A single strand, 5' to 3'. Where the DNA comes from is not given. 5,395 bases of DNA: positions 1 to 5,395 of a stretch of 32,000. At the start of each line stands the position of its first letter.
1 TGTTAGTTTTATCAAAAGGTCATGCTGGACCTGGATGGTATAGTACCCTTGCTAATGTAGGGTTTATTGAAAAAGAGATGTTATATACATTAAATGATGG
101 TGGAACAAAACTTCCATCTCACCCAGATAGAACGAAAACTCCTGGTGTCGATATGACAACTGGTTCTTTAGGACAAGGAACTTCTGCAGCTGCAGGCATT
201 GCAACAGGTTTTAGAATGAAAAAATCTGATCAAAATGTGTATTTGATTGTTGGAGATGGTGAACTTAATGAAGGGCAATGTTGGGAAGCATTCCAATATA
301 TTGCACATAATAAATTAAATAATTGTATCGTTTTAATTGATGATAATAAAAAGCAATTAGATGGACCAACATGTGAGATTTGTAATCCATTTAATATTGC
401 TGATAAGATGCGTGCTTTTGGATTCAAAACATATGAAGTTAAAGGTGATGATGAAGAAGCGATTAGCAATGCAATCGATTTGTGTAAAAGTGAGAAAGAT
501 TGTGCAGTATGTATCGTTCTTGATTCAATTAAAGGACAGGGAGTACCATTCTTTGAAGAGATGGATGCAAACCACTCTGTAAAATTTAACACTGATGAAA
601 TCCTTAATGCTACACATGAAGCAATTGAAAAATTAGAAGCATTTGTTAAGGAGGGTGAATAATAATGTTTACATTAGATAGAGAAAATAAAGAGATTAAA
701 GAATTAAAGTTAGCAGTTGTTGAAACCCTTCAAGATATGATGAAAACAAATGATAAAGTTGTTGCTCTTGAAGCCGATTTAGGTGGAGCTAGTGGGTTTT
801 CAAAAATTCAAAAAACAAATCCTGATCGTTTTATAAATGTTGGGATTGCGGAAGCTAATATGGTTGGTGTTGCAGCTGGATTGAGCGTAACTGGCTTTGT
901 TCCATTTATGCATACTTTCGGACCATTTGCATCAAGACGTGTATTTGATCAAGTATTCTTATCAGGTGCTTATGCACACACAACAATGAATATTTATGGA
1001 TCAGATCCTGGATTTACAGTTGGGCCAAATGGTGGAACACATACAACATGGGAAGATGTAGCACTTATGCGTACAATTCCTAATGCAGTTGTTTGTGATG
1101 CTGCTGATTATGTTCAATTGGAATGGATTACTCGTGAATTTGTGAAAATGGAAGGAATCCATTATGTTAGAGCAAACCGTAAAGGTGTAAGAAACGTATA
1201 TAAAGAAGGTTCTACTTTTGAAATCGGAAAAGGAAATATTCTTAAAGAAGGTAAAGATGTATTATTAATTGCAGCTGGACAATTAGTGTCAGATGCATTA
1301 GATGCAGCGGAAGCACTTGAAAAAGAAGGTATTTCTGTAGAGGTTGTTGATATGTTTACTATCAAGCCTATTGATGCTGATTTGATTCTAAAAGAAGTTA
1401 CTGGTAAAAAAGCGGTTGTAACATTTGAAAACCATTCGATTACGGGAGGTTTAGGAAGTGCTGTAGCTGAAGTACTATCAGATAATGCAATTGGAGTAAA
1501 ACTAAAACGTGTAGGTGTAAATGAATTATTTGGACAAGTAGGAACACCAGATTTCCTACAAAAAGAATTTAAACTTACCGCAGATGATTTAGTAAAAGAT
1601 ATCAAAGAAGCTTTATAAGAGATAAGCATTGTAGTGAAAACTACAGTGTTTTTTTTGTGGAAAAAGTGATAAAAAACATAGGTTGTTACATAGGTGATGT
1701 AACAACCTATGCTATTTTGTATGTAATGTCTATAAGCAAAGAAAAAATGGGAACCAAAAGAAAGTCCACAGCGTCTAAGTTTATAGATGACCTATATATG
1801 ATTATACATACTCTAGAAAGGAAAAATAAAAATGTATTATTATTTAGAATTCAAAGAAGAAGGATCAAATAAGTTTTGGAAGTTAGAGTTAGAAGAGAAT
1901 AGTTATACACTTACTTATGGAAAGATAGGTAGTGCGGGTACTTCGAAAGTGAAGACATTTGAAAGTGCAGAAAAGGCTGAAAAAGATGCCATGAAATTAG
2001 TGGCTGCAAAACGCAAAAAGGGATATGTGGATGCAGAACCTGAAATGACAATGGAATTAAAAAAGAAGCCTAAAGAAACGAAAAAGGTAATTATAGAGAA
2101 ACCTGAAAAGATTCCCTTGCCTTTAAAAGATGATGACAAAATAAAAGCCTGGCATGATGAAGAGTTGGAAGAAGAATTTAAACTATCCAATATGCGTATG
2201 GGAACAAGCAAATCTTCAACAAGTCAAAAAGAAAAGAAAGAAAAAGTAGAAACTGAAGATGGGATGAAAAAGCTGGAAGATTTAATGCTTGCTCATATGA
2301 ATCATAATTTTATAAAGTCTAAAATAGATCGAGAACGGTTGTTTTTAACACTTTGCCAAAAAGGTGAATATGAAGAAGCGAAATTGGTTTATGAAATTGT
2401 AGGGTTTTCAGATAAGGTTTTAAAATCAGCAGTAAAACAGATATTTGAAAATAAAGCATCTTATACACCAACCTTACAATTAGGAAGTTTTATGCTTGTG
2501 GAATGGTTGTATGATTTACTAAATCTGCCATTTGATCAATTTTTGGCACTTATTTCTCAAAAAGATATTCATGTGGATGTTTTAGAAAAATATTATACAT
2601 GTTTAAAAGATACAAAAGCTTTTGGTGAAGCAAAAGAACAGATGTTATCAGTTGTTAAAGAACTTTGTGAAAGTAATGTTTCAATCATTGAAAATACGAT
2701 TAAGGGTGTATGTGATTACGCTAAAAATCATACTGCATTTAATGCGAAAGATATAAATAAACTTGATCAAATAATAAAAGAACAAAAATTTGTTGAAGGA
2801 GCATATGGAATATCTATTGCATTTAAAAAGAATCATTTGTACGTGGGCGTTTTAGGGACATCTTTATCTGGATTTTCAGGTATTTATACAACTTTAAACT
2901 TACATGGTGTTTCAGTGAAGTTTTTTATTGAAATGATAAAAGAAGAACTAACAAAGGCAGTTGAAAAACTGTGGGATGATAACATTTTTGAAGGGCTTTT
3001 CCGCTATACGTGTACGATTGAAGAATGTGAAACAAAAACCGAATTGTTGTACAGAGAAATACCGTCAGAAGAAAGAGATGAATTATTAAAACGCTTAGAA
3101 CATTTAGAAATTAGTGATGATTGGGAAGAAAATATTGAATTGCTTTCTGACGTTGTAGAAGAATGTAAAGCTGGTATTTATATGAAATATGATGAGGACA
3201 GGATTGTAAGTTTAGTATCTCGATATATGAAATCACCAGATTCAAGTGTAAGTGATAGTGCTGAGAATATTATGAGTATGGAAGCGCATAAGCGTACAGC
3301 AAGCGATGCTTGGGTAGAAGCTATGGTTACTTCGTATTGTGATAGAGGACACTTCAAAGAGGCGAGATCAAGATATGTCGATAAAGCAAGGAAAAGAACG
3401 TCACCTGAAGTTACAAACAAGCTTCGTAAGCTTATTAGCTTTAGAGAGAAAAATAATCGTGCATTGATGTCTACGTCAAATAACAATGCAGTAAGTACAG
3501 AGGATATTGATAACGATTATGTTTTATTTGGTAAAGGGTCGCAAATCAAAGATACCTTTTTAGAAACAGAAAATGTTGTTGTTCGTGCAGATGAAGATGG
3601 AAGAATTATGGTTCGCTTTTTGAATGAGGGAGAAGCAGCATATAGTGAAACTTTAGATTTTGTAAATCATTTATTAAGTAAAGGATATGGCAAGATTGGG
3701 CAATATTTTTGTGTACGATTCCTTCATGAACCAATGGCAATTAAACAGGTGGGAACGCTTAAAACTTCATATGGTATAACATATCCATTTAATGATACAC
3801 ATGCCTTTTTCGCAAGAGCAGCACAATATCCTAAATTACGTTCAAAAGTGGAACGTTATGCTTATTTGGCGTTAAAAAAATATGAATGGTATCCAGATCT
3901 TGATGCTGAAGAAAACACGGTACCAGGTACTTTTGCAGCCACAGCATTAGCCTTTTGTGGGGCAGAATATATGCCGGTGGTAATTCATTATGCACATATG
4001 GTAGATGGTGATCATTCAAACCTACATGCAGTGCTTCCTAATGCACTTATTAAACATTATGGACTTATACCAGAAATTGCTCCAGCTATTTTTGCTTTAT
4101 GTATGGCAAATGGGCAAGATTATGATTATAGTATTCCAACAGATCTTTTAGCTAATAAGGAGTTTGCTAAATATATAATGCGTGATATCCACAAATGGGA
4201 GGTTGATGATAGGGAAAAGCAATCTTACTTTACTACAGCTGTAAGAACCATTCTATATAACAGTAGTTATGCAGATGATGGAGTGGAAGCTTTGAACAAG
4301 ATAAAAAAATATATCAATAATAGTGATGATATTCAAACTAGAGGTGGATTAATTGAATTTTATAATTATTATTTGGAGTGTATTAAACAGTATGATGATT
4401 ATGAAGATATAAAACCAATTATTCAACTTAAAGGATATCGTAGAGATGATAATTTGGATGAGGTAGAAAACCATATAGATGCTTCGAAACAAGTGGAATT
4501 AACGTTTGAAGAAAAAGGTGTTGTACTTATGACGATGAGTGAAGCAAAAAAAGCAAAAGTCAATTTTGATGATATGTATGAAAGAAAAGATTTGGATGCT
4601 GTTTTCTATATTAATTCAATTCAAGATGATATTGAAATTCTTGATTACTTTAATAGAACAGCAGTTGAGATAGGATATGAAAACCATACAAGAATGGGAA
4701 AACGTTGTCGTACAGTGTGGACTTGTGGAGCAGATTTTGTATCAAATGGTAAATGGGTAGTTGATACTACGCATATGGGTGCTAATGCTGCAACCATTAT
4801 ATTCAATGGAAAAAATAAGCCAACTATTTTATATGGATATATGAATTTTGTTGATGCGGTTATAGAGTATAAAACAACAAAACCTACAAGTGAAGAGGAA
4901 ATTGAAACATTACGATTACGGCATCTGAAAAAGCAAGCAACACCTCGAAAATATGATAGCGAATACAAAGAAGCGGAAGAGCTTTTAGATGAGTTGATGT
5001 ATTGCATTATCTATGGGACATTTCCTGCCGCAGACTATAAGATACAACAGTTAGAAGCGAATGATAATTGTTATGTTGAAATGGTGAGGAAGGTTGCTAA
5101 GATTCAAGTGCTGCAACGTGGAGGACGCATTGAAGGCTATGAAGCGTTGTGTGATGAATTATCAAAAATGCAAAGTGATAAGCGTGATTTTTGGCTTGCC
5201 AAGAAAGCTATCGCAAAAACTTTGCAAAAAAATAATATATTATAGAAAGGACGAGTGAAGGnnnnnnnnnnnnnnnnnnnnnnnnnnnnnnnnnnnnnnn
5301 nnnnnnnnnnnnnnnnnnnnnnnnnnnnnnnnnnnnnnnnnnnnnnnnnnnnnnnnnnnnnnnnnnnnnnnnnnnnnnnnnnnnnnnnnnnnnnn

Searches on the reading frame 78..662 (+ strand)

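Call 61: search_protein_families(library=pfam, proteins=[window:78-662:+], max_evalue=0.0001)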
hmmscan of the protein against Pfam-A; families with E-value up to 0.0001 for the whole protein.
window:78-662:+ (194 aa): 5 families
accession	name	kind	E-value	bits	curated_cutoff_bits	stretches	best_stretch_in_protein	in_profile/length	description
PF00456.26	Transketolase_N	-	5.7e-29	101.6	22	1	7-178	90-271/334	Transketolase, thiamine diphosphate binding domain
PF13292.11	DXP_synthase_N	-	6.8e-10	39.1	21.2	1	27-97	109-178/274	1-deoxy-D-xylulose-5-phosphate synthase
PF00676.26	E1_dh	-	3e-08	33.4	22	1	26-133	98-204/300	Dehydrogenase E1 component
PF02775.26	TPP_enzyme_C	-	1.1e-06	28.9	21.9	1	26-141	25-145/151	Thiamine pyrophosphate enzyme, C-terminal TPP binding domain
PF09364.15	XFP_N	-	5.3e-05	22.6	23.7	0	12-132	124-243/364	XFP N-terminal domain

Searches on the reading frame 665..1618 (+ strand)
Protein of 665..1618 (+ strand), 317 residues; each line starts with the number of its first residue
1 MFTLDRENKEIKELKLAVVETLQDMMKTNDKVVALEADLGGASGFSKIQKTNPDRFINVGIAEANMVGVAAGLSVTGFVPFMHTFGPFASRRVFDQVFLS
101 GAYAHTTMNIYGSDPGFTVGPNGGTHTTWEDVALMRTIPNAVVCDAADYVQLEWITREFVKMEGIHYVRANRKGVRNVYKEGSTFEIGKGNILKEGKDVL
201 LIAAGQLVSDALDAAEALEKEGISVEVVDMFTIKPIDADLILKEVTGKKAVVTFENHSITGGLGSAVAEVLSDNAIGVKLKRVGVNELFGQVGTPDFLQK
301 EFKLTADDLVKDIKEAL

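Call 61: search_protein_families(library=pfam, proteins=[window:665-1618:+], max_evalue=0.0001)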
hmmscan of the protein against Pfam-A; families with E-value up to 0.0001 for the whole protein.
window:665-1618:+ (317 aa): 3 families
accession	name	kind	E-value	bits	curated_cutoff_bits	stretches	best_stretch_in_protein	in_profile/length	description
PF02780.25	Transketolase_C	-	2.3e-32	111.9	25.9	1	188-308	1-123/124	Transketolase, C-terminal domain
PF02779.29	Transket_pyr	-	4.4e-28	98.5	27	1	16-174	7-171/174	Transketolase, pyrimidine binding domain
PF22613.1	Transketolase_C_1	-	6.9e-06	26.7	27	1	195-239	10-54/113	Transketolase-like TK C-terminal domain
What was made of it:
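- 78..1618 (+): Split transketolase (N part cut by the window start, plus the C part), preceded on the contig by a galactitol-family PTS. Pfam (call 61).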

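Call 74: find_encoding_contigs(protein=window:665-1618:+, flank=10000, max_places=1)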
Protein window:665-1618:+ (317 aa): 4 contigs read that carry it; 1 place shown.
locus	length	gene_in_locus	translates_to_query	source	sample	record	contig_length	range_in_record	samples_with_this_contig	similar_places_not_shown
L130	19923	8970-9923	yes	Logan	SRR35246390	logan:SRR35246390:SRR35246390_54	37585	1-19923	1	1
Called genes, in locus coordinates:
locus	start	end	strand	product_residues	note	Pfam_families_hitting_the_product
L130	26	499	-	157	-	PF03466:LysR_substrate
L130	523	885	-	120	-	PF00126:HTH_1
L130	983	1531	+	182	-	PF02417:Chromate_transp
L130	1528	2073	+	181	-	PF02417:Chromate_transp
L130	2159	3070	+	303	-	PF00165:HTH_AraC (weak), PF12833:HTH_18, PF14526:Cass2 (weak)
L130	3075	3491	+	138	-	PF12663:DUF3788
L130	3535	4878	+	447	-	PF01966:HD (weak), PF13286:HD_assoc (faint)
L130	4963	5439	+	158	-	PF01035:DNA_binding_1 (faint)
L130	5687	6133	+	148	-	PF00359:PTS_EIIA_2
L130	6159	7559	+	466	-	PF03611:EIIC-GAT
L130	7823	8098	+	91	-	PF02302:PTS_IIB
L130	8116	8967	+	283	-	PF00456:Transketolase_N, PF13292:DXP_synthase_N, PF00676:E1_dh, PF02775:TPP_enzyme_C (faint)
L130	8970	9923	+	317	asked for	PF02779:Transket_pyr, PF02780:Transketolase_C, PF22613:Transketolase_C_1 (weak)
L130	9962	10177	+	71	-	-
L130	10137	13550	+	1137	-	PF05406:WGR, PF19635:DUF6138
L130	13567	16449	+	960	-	PF05406:WGR, PF19635:DUF6138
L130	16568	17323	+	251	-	PF08220:HTH_DeoR, PF00455:DeoRC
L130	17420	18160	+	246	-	PF01791:DeoC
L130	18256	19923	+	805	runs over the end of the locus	PF02901:PFL-like, PF01228:Gly_radical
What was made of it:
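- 78..1618 (+): Upstream extension L130 (call 74).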

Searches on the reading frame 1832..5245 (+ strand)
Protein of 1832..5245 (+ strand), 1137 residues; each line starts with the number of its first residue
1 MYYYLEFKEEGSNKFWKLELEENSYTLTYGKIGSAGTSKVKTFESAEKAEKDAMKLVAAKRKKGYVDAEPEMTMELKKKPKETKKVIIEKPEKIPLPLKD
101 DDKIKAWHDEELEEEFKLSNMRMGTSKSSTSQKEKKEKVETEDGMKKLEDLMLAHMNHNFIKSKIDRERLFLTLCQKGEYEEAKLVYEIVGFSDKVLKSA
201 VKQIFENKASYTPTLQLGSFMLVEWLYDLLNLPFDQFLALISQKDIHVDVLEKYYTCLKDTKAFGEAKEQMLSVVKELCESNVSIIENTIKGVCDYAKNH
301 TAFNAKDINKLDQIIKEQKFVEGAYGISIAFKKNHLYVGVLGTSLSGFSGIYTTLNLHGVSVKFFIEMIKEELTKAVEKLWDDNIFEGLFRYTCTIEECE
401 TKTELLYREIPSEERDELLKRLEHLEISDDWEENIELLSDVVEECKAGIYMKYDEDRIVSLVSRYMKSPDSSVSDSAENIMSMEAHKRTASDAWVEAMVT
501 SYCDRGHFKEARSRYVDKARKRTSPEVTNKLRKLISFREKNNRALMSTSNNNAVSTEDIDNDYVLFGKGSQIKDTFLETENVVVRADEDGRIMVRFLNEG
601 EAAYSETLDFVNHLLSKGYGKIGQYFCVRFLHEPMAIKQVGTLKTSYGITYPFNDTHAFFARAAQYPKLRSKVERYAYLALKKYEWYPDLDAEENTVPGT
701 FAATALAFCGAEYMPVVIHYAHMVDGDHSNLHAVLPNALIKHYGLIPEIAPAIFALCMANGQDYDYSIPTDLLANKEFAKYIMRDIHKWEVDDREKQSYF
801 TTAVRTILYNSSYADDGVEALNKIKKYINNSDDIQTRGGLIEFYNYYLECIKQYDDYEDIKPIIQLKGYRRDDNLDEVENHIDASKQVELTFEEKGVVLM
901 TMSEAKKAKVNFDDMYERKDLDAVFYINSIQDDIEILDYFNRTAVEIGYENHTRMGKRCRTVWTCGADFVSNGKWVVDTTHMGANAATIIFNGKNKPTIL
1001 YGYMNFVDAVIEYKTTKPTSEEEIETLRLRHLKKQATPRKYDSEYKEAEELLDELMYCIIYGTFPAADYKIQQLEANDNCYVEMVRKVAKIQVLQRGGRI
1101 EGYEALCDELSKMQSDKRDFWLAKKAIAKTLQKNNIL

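Call 61: search_protein_families(library=pfam, proteins=[window:1832-5245:+], max_evalue=0.0001)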
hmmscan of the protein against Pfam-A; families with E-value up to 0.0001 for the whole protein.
window:1832-5245:+ (1137 aa): 2 families
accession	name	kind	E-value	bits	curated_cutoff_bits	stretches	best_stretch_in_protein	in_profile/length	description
PF19635.4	DUF6138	-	1.6e-30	106.9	25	1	579-797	310-518/551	Family of unknown function (DUF6138)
PF05406.20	WGR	-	5.8e-18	65.2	22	1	3-69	3-76/79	WGR domain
